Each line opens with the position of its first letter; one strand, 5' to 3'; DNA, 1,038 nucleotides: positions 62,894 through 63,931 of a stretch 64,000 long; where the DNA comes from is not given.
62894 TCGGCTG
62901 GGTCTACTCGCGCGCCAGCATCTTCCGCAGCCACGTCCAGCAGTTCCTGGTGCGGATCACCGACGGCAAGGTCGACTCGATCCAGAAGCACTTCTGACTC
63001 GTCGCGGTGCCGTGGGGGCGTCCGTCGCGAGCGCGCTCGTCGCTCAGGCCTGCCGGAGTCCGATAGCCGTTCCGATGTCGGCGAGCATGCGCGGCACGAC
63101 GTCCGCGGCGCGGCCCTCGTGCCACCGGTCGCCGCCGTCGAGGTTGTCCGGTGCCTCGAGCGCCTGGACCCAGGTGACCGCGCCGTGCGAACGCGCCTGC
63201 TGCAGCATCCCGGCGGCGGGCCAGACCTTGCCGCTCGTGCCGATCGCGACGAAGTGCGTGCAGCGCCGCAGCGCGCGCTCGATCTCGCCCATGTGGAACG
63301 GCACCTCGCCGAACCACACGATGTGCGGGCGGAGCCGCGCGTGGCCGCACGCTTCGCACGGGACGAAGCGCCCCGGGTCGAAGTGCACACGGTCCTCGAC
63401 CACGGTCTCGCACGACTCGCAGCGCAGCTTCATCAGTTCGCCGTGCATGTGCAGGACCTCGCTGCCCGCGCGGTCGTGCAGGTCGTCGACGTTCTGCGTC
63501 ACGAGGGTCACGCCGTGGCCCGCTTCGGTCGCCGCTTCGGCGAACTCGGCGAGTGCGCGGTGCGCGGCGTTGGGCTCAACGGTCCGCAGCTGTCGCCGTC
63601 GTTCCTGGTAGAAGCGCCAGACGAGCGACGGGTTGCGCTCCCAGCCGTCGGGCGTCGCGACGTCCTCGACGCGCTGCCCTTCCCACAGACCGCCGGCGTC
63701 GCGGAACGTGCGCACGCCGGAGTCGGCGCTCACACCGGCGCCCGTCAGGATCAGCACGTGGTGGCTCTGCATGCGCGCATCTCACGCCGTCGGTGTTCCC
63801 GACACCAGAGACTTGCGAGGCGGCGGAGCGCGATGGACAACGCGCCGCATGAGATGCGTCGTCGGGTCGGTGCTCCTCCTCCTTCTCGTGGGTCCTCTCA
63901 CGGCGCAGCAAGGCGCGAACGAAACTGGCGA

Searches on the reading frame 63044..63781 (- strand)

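Call 61: search_protein_families(library=pfam, proteins=[window:63044-63781:-], max_evalue=0.00001)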
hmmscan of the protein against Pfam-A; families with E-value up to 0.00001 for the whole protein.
window:63044-63781:- (245 aa): 1 family
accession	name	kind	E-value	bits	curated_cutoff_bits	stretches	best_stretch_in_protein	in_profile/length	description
PF02146.23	SIR2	-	7.1e-41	140.5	24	1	14-188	1-180/180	Sir2 family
